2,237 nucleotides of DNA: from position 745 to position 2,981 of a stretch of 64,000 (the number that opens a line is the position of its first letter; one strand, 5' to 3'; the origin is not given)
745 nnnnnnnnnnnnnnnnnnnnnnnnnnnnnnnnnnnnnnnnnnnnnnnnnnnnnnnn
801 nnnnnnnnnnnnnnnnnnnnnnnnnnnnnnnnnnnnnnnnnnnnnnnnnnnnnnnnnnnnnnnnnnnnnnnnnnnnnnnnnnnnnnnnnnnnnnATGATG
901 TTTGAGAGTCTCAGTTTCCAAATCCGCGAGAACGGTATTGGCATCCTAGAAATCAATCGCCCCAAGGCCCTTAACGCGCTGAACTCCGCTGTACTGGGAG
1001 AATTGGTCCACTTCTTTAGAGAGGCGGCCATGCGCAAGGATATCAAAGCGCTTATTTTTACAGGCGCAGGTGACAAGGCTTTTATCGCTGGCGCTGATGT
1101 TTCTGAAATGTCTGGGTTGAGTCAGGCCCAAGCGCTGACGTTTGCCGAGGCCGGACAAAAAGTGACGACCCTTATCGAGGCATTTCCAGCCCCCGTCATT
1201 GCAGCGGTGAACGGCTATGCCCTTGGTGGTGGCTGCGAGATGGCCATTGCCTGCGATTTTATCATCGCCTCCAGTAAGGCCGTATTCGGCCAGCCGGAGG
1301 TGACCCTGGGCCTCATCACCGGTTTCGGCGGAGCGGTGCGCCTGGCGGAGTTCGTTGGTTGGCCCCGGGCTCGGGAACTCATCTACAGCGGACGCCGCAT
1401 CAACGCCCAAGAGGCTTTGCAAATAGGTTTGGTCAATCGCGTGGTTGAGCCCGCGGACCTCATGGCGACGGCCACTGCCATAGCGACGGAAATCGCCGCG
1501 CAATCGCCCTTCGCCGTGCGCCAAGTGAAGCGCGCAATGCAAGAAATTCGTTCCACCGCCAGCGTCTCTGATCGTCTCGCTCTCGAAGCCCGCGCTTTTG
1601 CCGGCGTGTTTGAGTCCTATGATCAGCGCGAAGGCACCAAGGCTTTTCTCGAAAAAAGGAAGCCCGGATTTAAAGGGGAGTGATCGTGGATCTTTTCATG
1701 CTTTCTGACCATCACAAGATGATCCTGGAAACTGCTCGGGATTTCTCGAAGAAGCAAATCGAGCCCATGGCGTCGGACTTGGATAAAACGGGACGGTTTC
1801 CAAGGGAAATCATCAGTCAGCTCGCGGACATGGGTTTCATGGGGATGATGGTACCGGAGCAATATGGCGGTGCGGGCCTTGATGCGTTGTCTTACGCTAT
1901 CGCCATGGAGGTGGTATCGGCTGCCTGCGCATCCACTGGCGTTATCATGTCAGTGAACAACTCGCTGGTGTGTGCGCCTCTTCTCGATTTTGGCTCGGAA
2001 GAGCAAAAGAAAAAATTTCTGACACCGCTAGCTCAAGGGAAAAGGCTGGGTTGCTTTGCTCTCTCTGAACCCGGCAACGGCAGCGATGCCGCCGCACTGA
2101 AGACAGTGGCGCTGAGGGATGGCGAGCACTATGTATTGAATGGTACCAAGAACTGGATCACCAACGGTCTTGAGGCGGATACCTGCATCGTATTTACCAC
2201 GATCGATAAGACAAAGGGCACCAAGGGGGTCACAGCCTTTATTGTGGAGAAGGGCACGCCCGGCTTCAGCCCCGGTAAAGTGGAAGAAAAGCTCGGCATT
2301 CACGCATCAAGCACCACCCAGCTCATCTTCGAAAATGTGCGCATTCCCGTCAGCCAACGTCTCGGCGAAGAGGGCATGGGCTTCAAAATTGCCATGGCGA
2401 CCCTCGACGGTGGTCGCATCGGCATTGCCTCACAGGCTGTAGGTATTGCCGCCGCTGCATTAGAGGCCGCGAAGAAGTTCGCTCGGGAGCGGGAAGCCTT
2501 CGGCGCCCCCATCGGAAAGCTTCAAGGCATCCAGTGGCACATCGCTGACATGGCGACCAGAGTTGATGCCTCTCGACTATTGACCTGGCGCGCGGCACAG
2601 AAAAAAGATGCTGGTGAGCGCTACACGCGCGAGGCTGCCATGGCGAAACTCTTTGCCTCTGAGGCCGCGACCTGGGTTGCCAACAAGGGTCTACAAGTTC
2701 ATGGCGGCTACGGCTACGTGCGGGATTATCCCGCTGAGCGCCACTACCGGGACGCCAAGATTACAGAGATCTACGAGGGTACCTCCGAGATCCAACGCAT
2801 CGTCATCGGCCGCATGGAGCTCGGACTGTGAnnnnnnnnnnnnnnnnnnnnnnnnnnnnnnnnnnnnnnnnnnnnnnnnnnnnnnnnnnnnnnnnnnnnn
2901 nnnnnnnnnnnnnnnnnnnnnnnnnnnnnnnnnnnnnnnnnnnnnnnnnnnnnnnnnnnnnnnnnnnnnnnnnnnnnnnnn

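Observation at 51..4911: Split acyl-CoA mutase with isobutyryl-CoA-mutase active-site signature, clustered with hbd-crt-acd and lacking a MeaB-type G-protein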

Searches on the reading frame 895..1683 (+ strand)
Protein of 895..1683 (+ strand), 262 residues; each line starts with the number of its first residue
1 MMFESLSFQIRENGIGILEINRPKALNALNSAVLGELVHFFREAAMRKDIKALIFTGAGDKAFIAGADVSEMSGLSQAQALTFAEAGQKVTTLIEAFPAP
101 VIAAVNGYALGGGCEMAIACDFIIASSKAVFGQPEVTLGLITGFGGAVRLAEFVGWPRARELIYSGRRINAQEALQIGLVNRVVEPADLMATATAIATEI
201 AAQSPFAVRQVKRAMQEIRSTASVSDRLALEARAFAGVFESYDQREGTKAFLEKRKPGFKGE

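Call 3: search_protein_families(library=ncbifam, proteins=[window:895-1683:+])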
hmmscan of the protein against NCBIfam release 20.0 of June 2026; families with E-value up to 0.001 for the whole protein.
window:895-1683:+ (262 aa): 73 families (the best 25 are shown)
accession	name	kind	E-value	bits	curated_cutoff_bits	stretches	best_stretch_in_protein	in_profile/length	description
NF004475.0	PRK05809.1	subfamily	3.2e-86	289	394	1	11-261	10-259/260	short-chain-enoyl-CoA hydratase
NF005802.0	PRK07657.1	equivalog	8.2e-74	248.4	363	1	3-262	2-260/260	enoyl-CoA hydratase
NF006007.0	PRK08138.1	subfamily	3.8e-70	236.2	355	1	6-261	9-260/261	enoyl-CoA hydratase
NF004517.0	PRK05862.1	equivalog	3.7e-67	226.5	396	1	11-260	10-255/257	enoyl-CoA hydratase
NF007239.0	PRK09674.1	equivalog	6.7e-66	222.4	371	1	6-261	5-256/257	2,3-dehydroadipyl-CoA hydratase PaaF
NF005803.0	PRK07658.1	equivalog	2e-65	220.7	313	1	11-261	8-256/257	enoyl-CoA hydratase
NF051848.1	EnCoAHydtEchA19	equivalog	2.3e-65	220.7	400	1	11-261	6-257/258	enoyl-CoA hydratase EchA19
NF004634.0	PRK05980.1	equivalog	1.4e-62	211.5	375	1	12-260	10-261/263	crotonase/enoyl-CoA hydratase family protein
NF004781.0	PRK06127.1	subfamily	7.7e-59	199.5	291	1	11-261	17-268/269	enoyl-CoA hydratase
NF006566.0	PRK09076.1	subfamily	4e-58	197.1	286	1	12-260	12-258/260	enoyl-CoA hydratase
NF042430.2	EnCoAhydt_DpgD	equivalog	4.9e-56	190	400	1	12-261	4-257/258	enoyl-CoA-hydratase DpgD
NF004796.0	PRK06144.1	subfamily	1.1e-55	189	272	1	5-262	9-262/262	enoyl-CoA hydratase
NF004840.0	PRK06190.1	equivalog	1.7e-54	185.1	253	1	11-240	10-237/260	enoyl-CoA hydratase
NF006100.0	PRK08252.1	subfamily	1.8e-54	185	282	1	12-262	10-254/254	crotonase/enoyl-CoA hydratase family protein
NF004795.0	PRK06143.1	subfamily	1.4e-53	182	283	1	5-256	9-258/260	enoyl-CoA hydratase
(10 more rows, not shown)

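Call 4: search_protein_families(library=pfam, proteins=[window:895-1683:+])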
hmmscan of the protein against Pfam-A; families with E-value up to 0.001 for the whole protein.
window:895-1683:+ (262 aa): 2 families
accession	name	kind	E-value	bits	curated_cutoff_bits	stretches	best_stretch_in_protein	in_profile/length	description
PF00378.25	ECH_1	-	2.4e-67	227.4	27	1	12-261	3-250/251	Enoyl-CoA hydratase/isomerase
PF16113.10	ECH_2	-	8.3e-38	131.2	27.2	1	15-197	1-185/335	Enoyl-CoA hydratase/isomerase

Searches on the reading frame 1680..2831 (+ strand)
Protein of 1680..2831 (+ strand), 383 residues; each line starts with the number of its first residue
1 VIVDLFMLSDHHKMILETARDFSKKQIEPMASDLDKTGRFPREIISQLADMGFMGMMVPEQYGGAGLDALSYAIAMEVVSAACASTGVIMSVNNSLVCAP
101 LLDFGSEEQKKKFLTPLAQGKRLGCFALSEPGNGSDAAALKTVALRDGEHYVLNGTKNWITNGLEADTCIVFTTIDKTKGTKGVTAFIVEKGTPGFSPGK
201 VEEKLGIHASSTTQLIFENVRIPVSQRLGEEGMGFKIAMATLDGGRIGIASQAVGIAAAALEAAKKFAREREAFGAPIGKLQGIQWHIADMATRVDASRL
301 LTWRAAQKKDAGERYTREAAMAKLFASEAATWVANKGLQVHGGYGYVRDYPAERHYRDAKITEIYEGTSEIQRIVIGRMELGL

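Call 3: search_protein_families(library=ncbifam, proteins=[window:1680-2831:+])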
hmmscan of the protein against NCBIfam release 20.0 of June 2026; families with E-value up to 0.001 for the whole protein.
window:1680-2831:+ (383 aa): 24 families
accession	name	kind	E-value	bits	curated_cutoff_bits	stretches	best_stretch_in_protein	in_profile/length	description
NF042972.1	AcrlCoAredClosAcrC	equivalog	9.8e-153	508.3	640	1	6-379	3-375/378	acryloyl-CoA reductase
NF043006.1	CyhCrbnylCoADH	equivalog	4.2e-104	348.6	650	1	9-378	5-373/380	cyclohexane-1-carbonyl-CoA dehydrogenase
NF058590.1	AcCoDHFadEBacil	equivalog_domain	2e-98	330.4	600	1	8-378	21-408/586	acyl-CoA dehydrogenase FadE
NF045552.1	GlutCoADH_Des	equivalog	1e-93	314.6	470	1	6-382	3-381/387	glutaryl-CoA dehydrogenase Acd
NF042439.1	SulpropCoADesulf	equivalog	1.6e-87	293.7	600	1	18-380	3-370/379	3-sulfinopropanoyl-CoA desulfinase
NF045652.1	ProlPCPDhRedW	equivalog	7.5e-79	265.3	650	1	15-378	7-371/376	L-prolyl-[peptidyl-carrier protein] dehydrogenase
NF053553.1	prodigi_MBC_PigA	equivalog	9.3e-75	252.1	500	1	6-382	3-380/381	prodigiosin MBC biosynthesis dehydrogenase PigA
TIGR03207.1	cyc_hxne_CoA_dh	equivalog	1.1e-70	238.3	575.35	1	9-379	2-370/372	cyclohexanecarboxyl-CoA dehydrogenase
NF008997.0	PRK12341.1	equivalog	3.8e-69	233.6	537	1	6-378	3-374/382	acyl-CoA dehydrogenase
NF002885.1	PRK03354.1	equivalog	6.1e-59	199.9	540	1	6-379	3-372/378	crotonobetainyl-CoA dehydrogenase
NF052270.1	Staph_DH_FadE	equivalog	1.2e-53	182.3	600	1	8-379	21-392/400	acyl-CoA dehydrogenase FadE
NF007000.1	PRK09463.1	subfamily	2.7e-40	138.4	600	1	36-348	67-400/726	acyl-CoA dehydrogenase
NF049984.1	Rv1679_FadE16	equivalog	1.5e-39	136.3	600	1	30-371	15-356/371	Rv1679 family acyl-CoA dehydrogenase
NF009586.0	PRK13026.1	subfamily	1.7e-34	119.3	608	1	39-347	108-434/777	acyl-CoA dehydrogenase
TIGR04022.1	sulfur_SfnB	equivalog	5.4e-33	114.4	430.9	1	13-362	8-362/391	SfnB family sulfur acquisition oxidoreductase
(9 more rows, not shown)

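Call 4: search_protein_families(library=pfam, proteins=[window:1680-2831:+])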
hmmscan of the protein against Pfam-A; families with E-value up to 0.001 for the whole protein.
window:1680-2831:+ (383 aa): 4 families
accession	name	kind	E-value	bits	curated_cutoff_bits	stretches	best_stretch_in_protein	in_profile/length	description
PF00441.29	Acyl-CoA_dh_1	-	2.3e-50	171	22.4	1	232-378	1-147/150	Acyl-CoA dehydrogenase, C-terminal domain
PF02771.21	Acyl-CoA_dh_N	-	8e-41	139.4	22.9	1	9-121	1-113/113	Acyl-CoA dehydrogenase, N-terminal domain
PF02770.24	Acyl-CoA_dh_M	-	2.5e-27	95.3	33.3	1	125-220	1-97/97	Acyl-CoA dehydrogenase, middle domain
PF08028.16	Acyl-CoA_dh_2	-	5.2e-22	79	22.7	1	247-369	1-133/134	Acyl-CoA dehydrogenase, C-terminal domain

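Call 54: search_solved_structures(query=window:1680-2831:+, max_evalue=1e-60)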
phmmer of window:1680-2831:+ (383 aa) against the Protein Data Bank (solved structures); distinct sequences matched with E-value up to 1e-60: 56.
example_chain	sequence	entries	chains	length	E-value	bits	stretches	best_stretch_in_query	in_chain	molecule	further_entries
1jqi_A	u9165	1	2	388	8.2e-140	469.4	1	8-377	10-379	short chain acyl-CoA dehydrogenase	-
7y0a_A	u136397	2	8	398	1.2e-138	465.6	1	8-377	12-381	Short-chain specific acyl-CoA dehydrogenase, mitochondrial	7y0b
8sgs_A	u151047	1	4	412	1.4e-138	465.4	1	8-377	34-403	Short-chain specific acyl-CoA dehydrogenase, mitochondrial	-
2vig_A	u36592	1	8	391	9.5e-138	462.7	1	8-377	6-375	SHORT-CHAIN SPECIFIC ACYL-COA DEHYDROGENASE,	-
5ol2_C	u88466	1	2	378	4.1e-127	427.7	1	9-377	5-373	Acyl-CoA dehydrogenase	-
4l1f_A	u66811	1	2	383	8.3e-122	410.2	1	6-379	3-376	Acyl-CoA dehydrogenase domain protein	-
4u83_A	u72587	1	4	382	3.5e-118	398.3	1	7-378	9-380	Acyl-CoA dehydrogenase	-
5lnx_A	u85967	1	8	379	8e-118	397.1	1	13-382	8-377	Acyl-CoA dehydrogenase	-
4m9a_A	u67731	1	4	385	5.6e-114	384.5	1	9-378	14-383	Acyl-CoA dehydrogenase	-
1ukw_A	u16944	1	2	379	3.3e-111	375.3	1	6-379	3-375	acyl-CoA dehydrogenase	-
1buc_A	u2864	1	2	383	2.1e-110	372.7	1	6-377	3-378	BUTYRYL-COA DEHYDROGENASE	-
4n5f_A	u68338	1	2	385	5.7e-110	371.3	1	9-378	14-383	Putative acyl-CoA dehydrogenase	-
9w60_A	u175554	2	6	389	7.5e-109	367.6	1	6-377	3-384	Butyryl CoA dehydrogenase apo protein | Butyryl CoA Dehydrogenase with FAD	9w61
2dvl_A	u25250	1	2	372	1e-107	363.8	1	8-378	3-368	Acyl-CoA dehydrogenase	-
6fah_C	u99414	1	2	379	2.6e-103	349.4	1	8-379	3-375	Caffeyl-CoA reductase-Etf complex subunit CarC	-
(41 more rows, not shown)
